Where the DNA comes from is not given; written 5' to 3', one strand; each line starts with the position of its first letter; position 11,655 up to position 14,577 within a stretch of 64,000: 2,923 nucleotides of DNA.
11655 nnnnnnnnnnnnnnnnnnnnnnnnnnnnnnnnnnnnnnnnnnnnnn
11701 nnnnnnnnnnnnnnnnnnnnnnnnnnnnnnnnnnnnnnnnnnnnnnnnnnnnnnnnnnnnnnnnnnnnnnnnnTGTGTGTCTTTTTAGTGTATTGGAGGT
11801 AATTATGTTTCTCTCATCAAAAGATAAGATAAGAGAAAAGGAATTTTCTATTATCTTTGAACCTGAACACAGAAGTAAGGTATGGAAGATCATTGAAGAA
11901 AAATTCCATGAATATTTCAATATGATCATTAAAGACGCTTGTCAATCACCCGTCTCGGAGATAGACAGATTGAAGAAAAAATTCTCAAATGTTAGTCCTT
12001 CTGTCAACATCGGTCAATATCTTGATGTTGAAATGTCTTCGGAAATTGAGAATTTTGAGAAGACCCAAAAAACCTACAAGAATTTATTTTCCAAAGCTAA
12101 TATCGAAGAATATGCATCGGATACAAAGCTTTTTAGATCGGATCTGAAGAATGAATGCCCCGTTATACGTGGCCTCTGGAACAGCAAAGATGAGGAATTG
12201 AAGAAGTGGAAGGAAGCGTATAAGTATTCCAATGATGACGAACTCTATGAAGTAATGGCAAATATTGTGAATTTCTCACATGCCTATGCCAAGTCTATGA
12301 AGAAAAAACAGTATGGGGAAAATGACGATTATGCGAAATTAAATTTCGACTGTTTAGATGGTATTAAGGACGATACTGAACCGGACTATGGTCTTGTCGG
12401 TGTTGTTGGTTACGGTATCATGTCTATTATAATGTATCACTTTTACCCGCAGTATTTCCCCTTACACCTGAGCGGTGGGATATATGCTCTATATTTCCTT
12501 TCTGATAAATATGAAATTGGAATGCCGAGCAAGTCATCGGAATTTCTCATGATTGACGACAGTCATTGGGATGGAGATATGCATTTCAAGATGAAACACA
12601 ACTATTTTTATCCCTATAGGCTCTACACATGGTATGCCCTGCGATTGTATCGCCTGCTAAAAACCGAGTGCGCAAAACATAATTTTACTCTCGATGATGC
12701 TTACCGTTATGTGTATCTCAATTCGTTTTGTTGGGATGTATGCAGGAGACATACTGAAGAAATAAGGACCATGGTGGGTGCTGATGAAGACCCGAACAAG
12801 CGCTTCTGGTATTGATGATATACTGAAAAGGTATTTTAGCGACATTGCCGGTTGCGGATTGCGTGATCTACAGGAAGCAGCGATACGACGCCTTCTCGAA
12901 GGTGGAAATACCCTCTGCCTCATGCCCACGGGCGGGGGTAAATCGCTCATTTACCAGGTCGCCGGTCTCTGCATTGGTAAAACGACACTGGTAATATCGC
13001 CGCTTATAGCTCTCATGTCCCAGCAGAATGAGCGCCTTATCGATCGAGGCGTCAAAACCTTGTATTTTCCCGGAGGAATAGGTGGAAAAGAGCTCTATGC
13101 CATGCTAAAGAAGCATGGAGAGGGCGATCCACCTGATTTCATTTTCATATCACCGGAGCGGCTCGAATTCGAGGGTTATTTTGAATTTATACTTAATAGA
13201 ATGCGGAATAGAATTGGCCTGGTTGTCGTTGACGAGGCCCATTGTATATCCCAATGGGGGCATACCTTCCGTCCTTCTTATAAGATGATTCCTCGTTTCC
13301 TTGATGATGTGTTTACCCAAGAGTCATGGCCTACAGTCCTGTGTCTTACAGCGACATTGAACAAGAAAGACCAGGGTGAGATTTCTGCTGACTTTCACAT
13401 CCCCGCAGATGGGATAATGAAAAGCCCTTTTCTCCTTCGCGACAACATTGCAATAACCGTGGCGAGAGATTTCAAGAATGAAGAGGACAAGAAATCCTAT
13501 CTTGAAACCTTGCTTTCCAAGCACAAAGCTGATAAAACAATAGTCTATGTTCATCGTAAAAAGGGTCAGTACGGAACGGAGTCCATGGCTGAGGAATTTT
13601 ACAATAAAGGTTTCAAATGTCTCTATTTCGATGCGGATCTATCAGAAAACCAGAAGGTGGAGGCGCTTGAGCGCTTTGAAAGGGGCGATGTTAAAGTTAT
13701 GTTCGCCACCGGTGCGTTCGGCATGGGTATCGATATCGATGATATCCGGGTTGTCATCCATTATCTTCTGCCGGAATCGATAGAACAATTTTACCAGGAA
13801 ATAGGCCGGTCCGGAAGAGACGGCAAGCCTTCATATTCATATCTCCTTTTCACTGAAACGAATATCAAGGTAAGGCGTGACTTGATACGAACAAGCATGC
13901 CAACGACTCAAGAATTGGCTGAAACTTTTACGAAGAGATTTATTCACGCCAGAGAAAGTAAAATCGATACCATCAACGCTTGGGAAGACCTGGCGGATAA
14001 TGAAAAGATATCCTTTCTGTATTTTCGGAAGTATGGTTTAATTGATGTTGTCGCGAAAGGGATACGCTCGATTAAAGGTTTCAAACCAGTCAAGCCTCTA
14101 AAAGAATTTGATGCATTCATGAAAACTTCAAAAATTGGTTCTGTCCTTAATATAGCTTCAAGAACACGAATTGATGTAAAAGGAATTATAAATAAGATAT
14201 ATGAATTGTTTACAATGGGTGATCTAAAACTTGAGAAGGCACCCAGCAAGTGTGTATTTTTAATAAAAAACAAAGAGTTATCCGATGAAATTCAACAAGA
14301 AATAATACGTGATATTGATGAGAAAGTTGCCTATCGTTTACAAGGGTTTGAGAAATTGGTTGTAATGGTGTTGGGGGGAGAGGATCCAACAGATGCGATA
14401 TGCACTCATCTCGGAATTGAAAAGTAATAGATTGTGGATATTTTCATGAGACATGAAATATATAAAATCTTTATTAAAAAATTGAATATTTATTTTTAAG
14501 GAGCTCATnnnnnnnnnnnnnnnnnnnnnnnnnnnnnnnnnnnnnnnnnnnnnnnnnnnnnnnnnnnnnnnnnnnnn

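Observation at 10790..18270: Four-gene operon SIR2-like / orphan / RecQ-like helicase / RecD-like helicase-nuclease: a combination I cannot match to a named defence system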

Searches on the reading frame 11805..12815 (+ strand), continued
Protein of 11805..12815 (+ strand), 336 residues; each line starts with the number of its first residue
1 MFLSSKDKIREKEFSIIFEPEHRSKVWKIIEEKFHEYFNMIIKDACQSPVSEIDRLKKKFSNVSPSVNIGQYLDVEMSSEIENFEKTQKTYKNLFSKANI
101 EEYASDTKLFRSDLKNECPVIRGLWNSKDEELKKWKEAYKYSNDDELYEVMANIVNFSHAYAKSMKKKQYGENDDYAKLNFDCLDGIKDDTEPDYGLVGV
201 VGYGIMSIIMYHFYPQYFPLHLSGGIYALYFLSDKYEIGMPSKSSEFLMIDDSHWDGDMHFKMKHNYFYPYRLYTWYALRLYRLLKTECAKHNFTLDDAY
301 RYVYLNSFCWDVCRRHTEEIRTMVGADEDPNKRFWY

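Call 85: list_cluster_members(proteins=[P0394, P0353, P0374, P0392, P0362, P0386, P0377, P0413])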
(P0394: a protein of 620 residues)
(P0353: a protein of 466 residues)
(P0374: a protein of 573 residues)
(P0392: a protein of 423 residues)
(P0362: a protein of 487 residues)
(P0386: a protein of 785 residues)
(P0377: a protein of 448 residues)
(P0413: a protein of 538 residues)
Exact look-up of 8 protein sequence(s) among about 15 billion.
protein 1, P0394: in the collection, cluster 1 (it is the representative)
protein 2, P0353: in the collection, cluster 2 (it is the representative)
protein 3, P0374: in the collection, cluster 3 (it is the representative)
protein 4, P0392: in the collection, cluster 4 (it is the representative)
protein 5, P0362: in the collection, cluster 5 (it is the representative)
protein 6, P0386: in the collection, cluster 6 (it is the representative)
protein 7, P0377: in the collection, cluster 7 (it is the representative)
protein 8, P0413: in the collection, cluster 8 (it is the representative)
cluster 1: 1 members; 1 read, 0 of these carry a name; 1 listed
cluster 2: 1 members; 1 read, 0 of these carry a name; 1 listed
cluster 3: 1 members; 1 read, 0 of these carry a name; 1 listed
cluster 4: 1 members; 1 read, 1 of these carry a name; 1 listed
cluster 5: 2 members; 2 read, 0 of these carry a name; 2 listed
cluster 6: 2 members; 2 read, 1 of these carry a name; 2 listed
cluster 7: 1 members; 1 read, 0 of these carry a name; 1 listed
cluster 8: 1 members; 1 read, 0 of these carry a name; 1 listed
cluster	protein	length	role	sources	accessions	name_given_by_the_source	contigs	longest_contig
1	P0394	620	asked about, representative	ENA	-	-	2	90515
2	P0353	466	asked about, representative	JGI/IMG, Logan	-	-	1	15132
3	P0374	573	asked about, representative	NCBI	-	-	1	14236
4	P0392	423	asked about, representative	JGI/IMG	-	hypothetical protein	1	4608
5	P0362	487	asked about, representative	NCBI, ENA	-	-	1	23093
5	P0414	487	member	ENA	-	-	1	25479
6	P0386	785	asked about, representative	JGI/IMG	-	hypothetical protein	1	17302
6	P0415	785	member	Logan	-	-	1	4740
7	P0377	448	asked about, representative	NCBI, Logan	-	-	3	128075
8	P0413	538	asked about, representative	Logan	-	-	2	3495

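Call 87: search_protein_families(library=pfam, proteins=[L141:3570-5621:+, L141:5672-7057:+, L141:7054-7989:+, L141:8001-9434:+, L141:9373-11046:+, L141:11310-12764:+, L141:13554-14375:-, L141:14380-15747:-], max_evalue=0.001)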
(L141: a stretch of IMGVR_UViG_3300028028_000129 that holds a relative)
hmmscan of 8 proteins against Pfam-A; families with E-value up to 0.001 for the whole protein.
L141:3570-5621:+ (683 aa): 5 families
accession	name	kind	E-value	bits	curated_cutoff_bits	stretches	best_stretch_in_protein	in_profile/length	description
PF02384.22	N6_Mtase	-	1.8e-34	119.9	20.4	1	299-618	4-262/311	N-6 DNA Methylase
PF13588.12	HSDR_N_2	-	1.1e-14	54.9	25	1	46-162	1-110/110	Type I restriction enzyme R protein N terminus (HSDR_N)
PF07669.17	Eco57I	-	6.8e-09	36.5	25.3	1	391-562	1-165/171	Eco57I restriction-modification methylase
PF01170.24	UPF0020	-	6.2e-08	33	22.3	1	331-464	21-142/197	RMKL-like, methyltransferase domain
PF20473.4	MmeI_Mtase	-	2.7e-06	27.2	27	1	341-414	22-86/259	MmeI, DNA-methyltransferase domain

L141:5672-7057:+ (461 aa): 1 family
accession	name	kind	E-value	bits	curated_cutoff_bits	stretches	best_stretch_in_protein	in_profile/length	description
PF01420.25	Methylase_S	-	8.9e-16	59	22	2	264-424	6-146/168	Type I restriction modification DNA specificity domain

L141:7054-7989:+ (311 aa): 0 families

L141:8001-9434:+ (477 aa): 2 families
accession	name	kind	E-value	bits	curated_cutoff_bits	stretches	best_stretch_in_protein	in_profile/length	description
PF13676.11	TIR_2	-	1.1e-16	61.8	28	1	9-143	1-121/122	TIR domain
PF08357.16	SEFIR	-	4.7e-11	43.6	23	1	8-122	2-119/150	SEFIR domain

L141:9373-11046:+ (557 aa): 3 families
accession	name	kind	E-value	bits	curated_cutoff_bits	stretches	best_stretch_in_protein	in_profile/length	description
PF00270.35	DEAD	-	1.7e-25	90.1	26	1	41-207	2-164/167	DEAD/DEAH box helicase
PF00271.37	Helicase_C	-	1.2e-24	87.2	23.5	1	246-353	2-109/110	Helicase conserved C-terminal domain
PF04851.21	ResIII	-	3.1e-12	47.1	22.5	1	38-204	3-163/164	Type III restriction enzyme, res subunit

L141:11310-12764:+ (484 aa): 1 family
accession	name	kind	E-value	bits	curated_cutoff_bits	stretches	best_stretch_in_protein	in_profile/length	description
PF02661.23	Fic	-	3.6e-12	47.4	24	1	318-405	6-92/93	Fic/DOC family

L141:13554-14375:- (273 aa): 1 family
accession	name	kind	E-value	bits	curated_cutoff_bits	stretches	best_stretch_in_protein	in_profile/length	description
PF06074.18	Portal_Mu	-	8.6e-61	206.5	23.9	1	40-273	1-233/336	Portal protein of Mu bacteriophage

L141:14380-15747:- (455 aa): 1 family
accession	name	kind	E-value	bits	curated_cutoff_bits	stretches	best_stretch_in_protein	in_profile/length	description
PF17289.8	Terminase_6C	-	1.3e-17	64.6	22.6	1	264-413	2-153/155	Terminase RNaseH-like domain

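Call 96: search_dna_similar(query=P0377, collection=phages, mode=protein, max_evalue=0.001, max_rows=10)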
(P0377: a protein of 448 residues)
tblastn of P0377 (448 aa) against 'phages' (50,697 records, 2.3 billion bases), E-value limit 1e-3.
Records with a match: 6; places in all: 6; records where one place covers at least 80% of the query: 0.
Best place of each record, by identity: <60% 6.
By first word of the organism name: Klebsiella 2; Escherichia 2; Clostridium 1; Bacteriophage 1.
By host as written in the record: Klebsiella pneumoniae ST15-OXA48 2; Escherichia coli 500465 2; Clostridium botulinum D str. 1873 1; - 1.
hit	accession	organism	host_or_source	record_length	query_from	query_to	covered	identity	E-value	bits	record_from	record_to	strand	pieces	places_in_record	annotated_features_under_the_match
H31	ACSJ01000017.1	Clostridium phage D-1873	Clostridium botulinum D str. 1873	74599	8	153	33%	36.7%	7e-9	64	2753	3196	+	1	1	SEFIR domain protein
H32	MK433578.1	Klebsiella phage ST15-OXA48phi14.1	Klebsiella pneumoniae ST15-OXA48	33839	8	168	36%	31.5%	1e-11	73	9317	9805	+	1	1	SEFIR domain protein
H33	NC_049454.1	Klebsiella phage ST15-OXA48phi14.1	Klebsiella pneumoniae ST15-OXA48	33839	8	168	36%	31.5%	1e-11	73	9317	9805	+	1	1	TIR domain-containing protein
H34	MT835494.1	Bacteriophage sp.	human fecal samples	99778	9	147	31%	34.8%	4e-14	81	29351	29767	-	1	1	record has no annotation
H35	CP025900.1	Escherichia phage 500465-1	Escherichia coli 500465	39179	8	109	23%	35.6%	3e-9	66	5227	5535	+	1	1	record has no annotation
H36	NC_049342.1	Escherichia phage 500465-1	Escherichia coli 500465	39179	8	109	23%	35.6%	3e-9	66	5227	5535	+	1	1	TIR domain-containing protein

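Call 97: search_dna_similar(query=L006:10001-10984:+, collection=phages, mode=protein, max_evalue=0.001, max_rows=10)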
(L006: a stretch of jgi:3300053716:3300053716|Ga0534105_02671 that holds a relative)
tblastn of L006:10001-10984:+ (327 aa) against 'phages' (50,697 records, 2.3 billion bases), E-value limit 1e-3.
No match.

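Call 106: fold_search(model_id=the predicted structure, library=viral)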
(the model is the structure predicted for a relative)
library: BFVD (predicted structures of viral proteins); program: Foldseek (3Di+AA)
matches with E <= 10: 38; with E <= 0.001: 0
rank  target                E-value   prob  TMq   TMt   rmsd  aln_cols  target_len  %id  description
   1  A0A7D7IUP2            1.1e+00  0.05  0.12  0.12  21.1       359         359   12  (no name in the UniProt tables at hand)
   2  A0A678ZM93            2.1e+00  0.03  0.13  0.07  22.5       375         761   10  Tape measure protein [Pectobacterium phage Arno162]
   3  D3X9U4                3.3e+00  0.02  0.12  0.06  18.8       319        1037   10  DNA-directed DNA polymerase (Fragment) [Siberian sturgeon herpesvirus]
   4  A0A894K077            3.6e+00  0.04  0.16  0.12  19.2       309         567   12  (no name in the UniProt tables at hand)
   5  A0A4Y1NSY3            3.6e+00  0.04  0.15  0.08  28.4       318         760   12  (no name in the UniProt tables at hand)
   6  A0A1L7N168            3.6e+00  0.03  0.15  0.16  22.4       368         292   10  Uncharacterized protein [Ralstonia phage RP12]
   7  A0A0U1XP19            3.6e+00  0.03  0.16  0.15  22.8       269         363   11  Outer capsid protein VP2 (Fragment) [African horse sickness virus 5]
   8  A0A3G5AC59            3.7e+00  0.01  0.11  0.04  21.9       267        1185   12  Uncharacterized protein (Fragment) [Hyperionvirus sp.]
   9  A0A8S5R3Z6            3.9e+00  0.03  0.14  0.09  24.0       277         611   10  Minor capsid protein [Siphoviridae sp. ctcMb1]
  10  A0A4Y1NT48            3.9e+00  0.02  0.12  0.10  41.7       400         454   12  (no name in the UniProt tables at hand)
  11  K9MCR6                4.1e+00  0.03  0.15  0.16  22.9       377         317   10  (no name in the UniProt tables at hand)
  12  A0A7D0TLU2            4.7e+00  0.03  0.13  0.09  15.6       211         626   12  E1B protein, small T-antigen [Human mastadenovirus C]
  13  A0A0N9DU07            4.7e+00  0.02  0.13  0.12  25.0       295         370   12  G protein-coupled receptor [Swinepox virus]
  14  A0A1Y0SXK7            5.1e+00  0.02  0.14  0.12  23.7       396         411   11  Virion structural protein [Pseudomonas phage Noxifer]
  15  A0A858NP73            5.1e+00  0.02  0.11  0.09  22.6       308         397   12  (no name in the UniProt tables at hand)
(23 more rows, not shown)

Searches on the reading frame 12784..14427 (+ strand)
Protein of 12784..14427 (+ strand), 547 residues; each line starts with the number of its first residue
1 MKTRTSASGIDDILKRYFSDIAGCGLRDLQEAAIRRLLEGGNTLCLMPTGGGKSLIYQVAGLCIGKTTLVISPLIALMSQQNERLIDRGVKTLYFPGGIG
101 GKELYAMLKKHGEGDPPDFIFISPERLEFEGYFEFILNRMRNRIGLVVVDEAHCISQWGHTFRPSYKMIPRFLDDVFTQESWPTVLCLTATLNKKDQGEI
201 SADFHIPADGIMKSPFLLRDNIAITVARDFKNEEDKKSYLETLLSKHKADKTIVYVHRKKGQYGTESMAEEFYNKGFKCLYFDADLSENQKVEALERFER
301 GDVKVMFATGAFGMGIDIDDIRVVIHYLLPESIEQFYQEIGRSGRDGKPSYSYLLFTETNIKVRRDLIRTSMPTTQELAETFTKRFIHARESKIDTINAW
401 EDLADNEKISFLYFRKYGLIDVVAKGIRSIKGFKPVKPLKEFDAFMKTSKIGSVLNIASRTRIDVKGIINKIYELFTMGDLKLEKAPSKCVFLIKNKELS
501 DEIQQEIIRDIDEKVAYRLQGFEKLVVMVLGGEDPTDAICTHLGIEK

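Call 5: search_protein_families(library=padloc, proteins=[window:12784-14427:+], max_evalue=0.01)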
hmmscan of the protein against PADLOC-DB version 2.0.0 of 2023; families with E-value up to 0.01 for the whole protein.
window:12784-14427:+ (547 aa): 38 families (the best 25 are shown)
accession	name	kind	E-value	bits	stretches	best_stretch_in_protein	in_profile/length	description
PDLC02864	DpdF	-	5.6e-90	300.9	1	25-376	22-358/610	DpdF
PDLC02861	DpdF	-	2.6e-74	248.7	1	10-372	16-359/611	DpdF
PDLC03928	PsyrT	-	4.4e-72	241.4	1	13-381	11-370/689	-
PDLC02870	DpdF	-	3.7e-71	238.2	1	27-380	15-353/534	DpdF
PDLC02865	DpdF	-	6.3e-54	181.1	1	25-381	759-1105/1499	DpdF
PDLC02855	DpdF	-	3.5e-44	149.2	1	9-376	122-499/825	DpdF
PDLC02857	DpdF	-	1.3e-42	143.9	1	25-372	182-554/911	DpdF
PDLC01089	C3a193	-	2e-41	140.4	1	46-397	273-633/983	poss. alt. Cas3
PDLC02872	DpdF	-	3e-40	136.5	1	30-374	162-523/859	DpdF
PDLC02859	DpdF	-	3.1e-40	136.2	1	34-396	109-469/545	DpdF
PDLC02868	DpdF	-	6.9e-38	128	2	25-214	338-527/1078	DpdF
PDLC02867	DpdF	-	1.2e-33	114.5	1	29-367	140-489/855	DpdF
PDLC02862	DpdF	-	3.4e-26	89.4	1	28-362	120-469/811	DpdF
PDLC02863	DpdF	-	3.9e-21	73.4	1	248-379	49-177/488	DpdF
PDLC02503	BrxHI|BrxHII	-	2.1e-19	67.3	2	243-354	242-350/698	BrxHI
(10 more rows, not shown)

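Call 6: search_protein_families(library=pfam, proteins=[window:12784-14427:+], max_evalue=0.01)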
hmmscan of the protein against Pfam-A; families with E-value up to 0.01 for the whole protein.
window:12784-14427:+ (547 aa): 3 families
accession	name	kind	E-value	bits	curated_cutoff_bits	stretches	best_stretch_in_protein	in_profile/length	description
PF00270.35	DEAD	-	1.2e-24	87.4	26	1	28-195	2-162/167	DEAD/DEAH box helicase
PF00271.37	Helicase_C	-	2.4e-24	86.1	23.5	1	236-347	2-110/110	Helicase conserved C-terminal domain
PF04851.21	ResIII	-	1.1e-07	32.4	22.5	1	25-193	3-163/164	Type III restriction enzyme, res subunit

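Call 40: search_protein_families(library=ncbifam, proteins=[window:12784-14427:+], max_evalue=0.01)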
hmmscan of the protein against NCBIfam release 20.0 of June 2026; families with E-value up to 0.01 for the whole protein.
window:12784-14427:+ (547 aa): 34 families (the best 25 are shown)
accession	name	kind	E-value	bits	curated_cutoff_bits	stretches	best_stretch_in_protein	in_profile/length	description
TIGR01389.1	recQ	equivalog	6.4e-88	295.7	640.2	1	12-376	3-348/591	DNA helicase RecQ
TIGR00614.1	recQ_fam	subfamily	5.9e-74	249.5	219.8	1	25-377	11-351/470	RecQ family ATP-dependent DNA helicase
NF008279.0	PRK11057.1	equivalog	1.2e-62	212.2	1015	1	26-370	26-354/608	ATP-dependent DNA helicase RecQ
NF041063.1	DpdF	equivalog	9.7e-60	203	550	1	30-372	145-498/813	protein DpdF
NF008394.0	PRK11192.1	equivalog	5.6e-21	74.9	507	1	232-348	230-343/441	ATP-dependent RNA helicase SrmB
NF053631.1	RNA_helic_CshA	equivalog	1.8e-16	60.1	646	1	29-390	25-375/434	degradosome RNA helicase CshA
NF002340.1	PRK01297.1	equivalog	4e-16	58.8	564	1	232-353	232-350/372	ATP-dependent RNA helicase RhlB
NF008744.0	PRK11776.1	equivalog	1.5e-15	56.7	524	1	232-362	225-352/460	ATP-dependent RNA helicase DbpA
NF053636.1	DDHlcsCsdAPsy1082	equivalog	9.9e-14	50.7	890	1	234-348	228-339/512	DEAD/DEAH box helicase CsdA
NF053711.1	RNA_heli_RhlE1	exception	3.8e-13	49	750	1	236-349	231-341/434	RNA helicase RhlE1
NF003419.0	PRK04837.1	equivalog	7.7e-13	47.9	588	1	231-358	238-362/424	ATP-dependent RNA helicase RhlB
NF007882.0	PRK10590.1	equivalog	5.4e-12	45.4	743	1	228-366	224-359/456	ATP-dependent RNA helicase RhlE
NF008642.0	PRK11634.1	equivalog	7.4e-12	44.5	989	1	238-372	234-365/628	DEAD/DEAH family ATP-dependent RNA helicase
NF053710.1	RNA_heli_RhlE2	exception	2.3e-11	42.8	925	1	234-350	234-347/635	RNA helicase RhlE2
NF003390.0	PRK04537.1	equivalog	2.5e-11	43.4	732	1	230-348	238-353/572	ATP-dependent RNA helicase RhlB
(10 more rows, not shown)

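Call 71: search_protein_families(library=phrogs, proteins=[window:12784-14427:+], max_evalue=0.001)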
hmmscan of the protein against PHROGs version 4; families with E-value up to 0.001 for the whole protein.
window:12784-14427:+ (547 aa): 5 families
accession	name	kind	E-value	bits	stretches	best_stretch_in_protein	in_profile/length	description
phrog_16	-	DNA, RNA and nucleotide metabolism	7.6e-34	118.1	1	26-381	273-621/986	DNA helicase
phrog_33220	-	unknown function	5.6e-28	97.8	1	25-357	814-1167/1558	-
phrog_6819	-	DNA, RNA and nucleotide metabolism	4.5e-16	59.4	1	26-380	21-365/645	Holliday junction branch migration helicase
phrog_62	-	DNA, RNA and nucleotide metabolism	2.6e-15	56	2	235-359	989-1112/1881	DNA helicase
phrog_9690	-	DNA, RNA and nucleotide metabolism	0.00014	22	1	247-349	157-259/306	DNA helicase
